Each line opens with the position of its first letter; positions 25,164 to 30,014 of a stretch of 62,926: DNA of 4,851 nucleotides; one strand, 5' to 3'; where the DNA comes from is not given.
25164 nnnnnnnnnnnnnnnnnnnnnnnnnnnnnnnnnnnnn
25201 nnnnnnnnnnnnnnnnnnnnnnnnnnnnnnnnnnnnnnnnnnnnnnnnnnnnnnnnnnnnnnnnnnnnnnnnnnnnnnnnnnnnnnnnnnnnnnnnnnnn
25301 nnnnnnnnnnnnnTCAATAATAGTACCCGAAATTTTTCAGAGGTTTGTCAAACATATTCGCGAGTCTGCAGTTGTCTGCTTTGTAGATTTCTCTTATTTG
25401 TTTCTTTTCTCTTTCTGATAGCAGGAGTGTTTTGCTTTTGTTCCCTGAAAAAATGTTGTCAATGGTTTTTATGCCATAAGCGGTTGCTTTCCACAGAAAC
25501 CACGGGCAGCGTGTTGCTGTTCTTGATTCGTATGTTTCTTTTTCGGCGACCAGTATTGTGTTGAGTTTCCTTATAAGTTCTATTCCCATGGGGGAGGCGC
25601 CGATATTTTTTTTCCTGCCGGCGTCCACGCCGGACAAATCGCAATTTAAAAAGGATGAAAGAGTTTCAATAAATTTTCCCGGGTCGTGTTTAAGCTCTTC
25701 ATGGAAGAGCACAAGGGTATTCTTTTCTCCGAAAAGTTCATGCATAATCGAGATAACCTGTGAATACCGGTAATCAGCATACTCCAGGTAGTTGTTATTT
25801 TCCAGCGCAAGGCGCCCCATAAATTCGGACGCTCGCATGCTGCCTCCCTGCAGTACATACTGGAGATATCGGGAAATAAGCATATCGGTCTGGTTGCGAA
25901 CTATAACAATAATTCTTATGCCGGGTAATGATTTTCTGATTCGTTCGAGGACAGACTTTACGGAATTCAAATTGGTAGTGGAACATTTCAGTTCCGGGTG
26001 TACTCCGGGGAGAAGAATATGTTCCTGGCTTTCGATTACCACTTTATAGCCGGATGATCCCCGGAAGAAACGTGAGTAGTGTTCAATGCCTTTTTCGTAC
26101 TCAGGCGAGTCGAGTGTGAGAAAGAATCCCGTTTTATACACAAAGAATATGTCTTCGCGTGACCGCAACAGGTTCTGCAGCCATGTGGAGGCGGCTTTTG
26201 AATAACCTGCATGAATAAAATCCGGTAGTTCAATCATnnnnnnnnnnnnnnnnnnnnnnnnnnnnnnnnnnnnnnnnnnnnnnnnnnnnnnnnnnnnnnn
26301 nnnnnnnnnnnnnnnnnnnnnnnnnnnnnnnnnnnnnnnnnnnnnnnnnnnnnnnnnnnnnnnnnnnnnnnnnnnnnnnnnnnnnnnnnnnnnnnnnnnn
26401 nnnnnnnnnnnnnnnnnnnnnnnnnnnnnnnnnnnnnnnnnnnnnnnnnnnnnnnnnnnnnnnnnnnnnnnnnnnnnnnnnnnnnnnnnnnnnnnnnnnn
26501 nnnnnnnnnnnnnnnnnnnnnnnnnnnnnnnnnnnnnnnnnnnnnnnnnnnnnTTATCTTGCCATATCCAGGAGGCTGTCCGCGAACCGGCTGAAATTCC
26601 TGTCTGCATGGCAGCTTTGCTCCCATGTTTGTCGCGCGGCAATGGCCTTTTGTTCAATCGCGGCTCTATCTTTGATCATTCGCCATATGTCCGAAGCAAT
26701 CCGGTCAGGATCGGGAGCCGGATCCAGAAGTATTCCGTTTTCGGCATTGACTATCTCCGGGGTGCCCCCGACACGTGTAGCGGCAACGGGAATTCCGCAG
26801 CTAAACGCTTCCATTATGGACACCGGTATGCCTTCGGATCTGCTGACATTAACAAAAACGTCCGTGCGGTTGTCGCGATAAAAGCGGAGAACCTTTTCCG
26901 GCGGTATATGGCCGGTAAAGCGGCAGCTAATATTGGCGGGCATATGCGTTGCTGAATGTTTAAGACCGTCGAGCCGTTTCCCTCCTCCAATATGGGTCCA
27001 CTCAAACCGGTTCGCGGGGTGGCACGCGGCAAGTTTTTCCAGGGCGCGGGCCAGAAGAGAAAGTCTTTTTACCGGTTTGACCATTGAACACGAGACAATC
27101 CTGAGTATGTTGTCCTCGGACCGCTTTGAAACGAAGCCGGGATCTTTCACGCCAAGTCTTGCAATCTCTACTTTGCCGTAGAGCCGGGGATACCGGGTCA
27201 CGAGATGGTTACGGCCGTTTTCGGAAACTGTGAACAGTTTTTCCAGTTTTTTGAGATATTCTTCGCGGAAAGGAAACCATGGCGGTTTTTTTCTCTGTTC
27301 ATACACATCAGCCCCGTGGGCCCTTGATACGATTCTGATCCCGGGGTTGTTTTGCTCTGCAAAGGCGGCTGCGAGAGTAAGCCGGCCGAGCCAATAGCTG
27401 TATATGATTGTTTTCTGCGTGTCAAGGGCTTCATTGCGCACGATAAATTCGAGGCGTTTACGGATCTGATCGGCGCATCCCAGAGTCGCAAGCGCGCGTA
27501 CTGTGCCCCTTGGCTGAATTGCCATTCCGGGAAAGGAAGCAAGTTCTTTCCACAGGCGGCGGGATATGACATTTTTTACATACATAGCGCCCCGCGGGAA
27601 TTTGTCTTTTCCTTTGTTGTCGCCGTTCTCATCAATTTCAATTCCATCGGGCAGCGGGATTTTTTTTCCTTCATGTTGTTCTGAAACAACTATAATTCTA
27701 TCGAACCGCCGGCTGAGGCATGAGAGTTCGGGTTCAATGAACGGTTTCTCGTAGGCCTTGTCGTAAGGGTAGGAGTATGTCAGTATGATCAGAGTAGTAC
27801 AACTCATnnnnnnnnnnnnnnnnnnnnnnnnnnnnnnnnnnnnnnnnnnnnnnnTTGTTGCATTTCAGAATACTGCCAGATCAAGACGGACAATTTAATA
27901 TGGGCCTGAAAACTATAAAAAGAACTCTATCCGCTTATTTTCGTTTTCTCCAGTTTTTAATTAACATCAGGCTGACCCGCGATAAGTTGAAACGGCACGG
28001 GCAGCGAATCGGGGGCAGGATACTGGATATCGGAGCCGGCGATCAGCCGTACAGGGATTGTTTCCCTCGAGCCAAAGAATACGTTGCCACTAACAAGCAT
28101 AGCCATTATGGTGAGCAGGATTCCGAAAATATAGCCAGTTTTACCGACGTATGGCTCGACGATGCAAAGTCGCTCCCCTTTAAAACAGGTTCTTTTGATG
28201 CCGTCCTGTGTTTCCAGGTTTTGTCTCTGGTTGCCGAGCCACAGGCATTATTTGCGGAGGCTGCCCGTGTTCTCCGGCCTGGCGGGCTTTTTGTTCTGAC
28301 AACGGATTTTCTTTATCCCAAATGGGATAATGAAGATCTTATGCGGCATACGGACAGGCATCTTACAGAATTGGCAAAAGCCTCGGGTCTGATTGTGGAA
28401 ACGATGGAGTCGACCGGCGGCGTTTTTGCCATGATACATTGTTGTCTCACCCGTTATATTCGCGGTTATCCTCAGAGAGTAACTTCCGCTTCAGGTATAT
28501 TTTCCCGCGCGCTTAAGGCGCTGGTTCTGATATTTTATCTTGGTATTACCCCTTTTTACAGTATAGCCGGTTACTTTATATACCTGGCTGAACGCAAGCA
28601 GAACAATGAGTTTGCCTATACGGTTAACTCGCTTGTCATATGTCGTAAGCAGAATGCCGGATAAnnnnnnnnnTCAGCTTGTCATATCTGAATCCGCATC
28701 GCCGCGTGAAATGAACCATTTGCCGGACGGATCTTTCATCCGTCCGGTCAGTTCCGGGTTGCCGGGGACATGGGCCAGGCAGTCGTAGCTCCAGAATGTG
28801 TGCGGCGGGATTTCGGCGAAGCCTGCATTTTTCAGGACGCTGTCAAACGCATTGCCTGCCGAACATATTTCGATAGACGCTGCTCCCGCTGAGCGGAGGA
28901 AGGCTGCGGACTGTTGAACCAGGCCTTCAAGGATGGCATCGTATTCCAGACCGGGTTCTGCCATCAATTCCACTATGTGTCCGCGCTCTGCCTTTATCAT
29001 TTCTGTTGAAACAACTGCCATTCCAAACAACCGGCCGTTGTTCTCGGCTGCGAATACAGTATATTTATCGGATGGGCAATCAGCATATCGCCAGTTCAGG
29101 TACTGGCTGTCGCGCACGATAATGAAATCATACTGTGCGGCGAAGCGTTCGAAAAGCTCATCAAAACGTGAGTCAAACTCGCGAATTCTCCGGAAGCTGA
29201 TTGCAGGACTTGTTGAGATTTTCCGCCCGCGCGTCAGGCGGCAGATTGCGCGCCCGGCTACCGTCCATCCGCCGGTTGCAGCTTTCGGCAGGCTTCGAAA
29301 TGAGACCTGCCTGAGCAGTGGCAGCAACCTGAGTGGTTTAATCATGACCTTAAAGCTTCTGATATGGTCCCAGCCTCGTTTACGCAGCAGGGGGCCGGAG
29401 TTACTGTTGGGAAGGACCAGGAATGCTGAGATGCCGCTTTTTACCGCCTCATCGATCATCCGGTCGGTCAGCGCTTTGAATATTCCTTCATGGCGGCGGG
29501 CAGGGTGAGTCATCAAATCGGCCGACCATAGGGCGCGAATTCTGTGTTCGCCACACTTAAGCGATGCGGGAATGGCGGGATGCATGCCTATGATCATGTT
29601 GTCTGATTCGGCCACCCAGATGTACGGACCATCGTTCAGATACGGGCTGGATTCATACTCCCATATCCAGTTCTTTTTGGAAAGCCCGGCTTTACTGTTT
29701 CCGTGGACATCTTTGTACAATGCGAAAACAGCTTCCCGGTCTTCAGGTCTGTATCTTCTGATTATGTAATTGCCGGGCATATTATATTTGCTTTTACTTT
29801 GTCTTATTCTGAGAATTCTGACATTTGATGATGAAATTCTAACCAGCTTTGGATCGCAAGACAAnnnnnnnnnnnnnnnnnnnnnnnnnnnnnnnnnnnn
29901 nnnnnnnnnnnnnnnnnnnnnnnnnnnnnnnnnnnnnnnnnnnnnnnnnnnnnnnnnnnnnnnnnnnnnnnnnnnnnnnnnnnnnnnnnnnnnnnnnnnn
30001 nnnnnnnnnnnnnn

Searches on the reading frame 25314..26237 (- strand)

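Call 17: search_protein_families(library=pfam, proteins=[window:25314-26237:-], max_evalue=0.00001)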
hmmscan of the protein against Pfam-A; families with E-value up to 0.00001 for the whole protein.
window:25314-26237:- (307 aa): 2 families
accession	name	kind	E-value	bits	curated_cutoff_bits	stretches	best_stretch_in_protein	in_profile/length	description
PF00685.33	Sulfotransfer_1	-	9.7e-13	48.5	22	1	5-202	2-184/255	Sulfotransferase domain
PF13469.12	Sulfotransfer_3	-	2.3e-07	31.7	27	0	95-201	113-214/216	Sulfotransferase family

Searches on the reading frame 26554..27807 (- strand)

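Call 17: search_protein_families(library=pfam, proteins=[window:26554-27807:-], max_evalue=0.00001)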
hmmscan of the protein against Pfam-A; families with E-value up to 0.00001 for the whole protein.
window:26554-27807:- (417 aa): 3 families
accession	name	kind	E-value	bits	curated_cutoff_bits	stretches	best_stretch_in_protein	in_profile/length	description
PF00534.26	Glycos_transf_1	-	9.8e-23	81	26.4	1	236-384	17-160/172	Glycosyl transferases group 1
PF13692.12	Glyco_trans_1_4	-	1.1e-20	74.8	27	1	240-380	7-142/142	Glycosyl transferases group 1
PF13524.12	Glyco_trans_1_2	-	6.6e-07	29.8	25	1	294-401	28-135/144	Glycosyl transferase-like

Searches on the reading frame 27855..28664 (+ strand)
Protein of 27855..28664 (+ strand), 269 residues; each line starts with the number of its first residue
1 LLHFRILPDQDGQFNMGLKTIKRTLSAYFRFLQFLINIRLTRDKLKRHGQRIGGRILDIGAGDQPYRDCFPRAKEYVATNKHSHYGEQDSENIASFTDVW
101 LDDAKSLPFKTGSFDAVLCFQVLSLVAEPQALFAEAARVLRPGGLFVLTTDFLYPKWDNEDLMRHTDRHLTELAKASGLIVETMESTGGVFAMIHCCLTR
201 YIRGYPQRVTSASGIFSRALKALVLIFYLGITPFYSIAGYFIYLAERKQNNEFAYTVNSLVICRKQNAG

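Call 18: search_protein_families(library=pfam, proteins=[window:27855-28664:+], max_evalue=0.00001)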
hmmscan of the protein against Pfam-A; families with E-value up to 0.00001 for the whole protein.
window:27855-28664:+ (269 aa): 5 families
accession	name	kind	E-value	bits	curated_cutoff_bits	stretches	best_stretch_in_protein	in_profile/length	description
PF08241.18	Methyltransf_11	-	2e-14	54.4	21.2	1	57-148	1-95/95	Methyltransferase domain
PF13649.12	Methyltransf_25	-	2.9e-09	37.9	27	1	75-144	23-97/97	Methyltransferase domain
PF13489.12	Methyltransf_23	-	1.8e-08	34.7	27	1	42-157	10-125/164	Methyltransferase domain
PF13847.12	Methyltransf_31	-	1.4e-07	31.7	27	1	103-150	62-111/145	Methyltransferase domain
PF08242.18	Methyltransf_12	-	2.9e-07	31.6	30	1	97-146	52-98/98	Methyltransferase domain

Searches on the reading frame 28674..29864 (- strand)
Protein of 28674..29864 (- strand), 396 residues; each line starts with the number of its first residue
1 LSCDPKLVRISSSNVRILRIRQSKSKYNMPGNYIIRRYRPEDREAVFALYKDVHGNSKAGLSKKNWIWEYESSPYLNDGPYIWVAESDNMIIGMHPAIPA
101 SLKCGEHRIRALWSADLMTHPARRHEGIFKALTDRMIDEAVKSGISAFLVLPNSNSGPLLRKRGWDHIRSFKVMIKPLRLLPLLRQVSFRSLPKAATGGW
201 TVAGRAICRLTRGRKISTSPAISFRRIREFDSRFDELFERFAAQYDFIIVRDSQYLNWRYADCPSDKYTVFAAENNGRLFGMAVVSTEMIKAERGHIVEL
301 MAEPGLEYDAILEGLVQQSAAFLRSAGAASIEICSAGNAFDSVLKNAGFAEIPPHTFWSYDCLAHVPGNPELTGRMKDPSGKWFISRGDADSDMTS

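Call 17: search_protein_families(library=pfam, proteins=[window:28674-29864:-], max_evalue=0.00001)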
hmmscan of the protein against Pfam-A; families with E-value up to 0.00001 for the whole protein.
window:28674-29864:- (396 aa): 2 families
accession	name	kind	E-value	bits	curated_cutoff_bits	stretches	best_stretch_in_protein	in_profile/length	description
PF13527.13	Acetyltransf_9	-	8e-13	48.9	25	1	35-167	2-126/127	Acetyltransferase (GNAT) domain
PF00583.31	Acetyltransf_1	-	8e-08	33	20.7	0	69-164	27-115/116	Acetyltransferase (GNAT) family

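Call 21: search_protein_families(library=ncbifam, proteins=[window:28674-29864:-], max_evalue=0.00001)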
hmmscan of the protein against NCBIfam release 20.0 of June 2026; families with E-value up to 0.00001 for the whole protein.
window:28674-29864:- (396 aa): 0 families
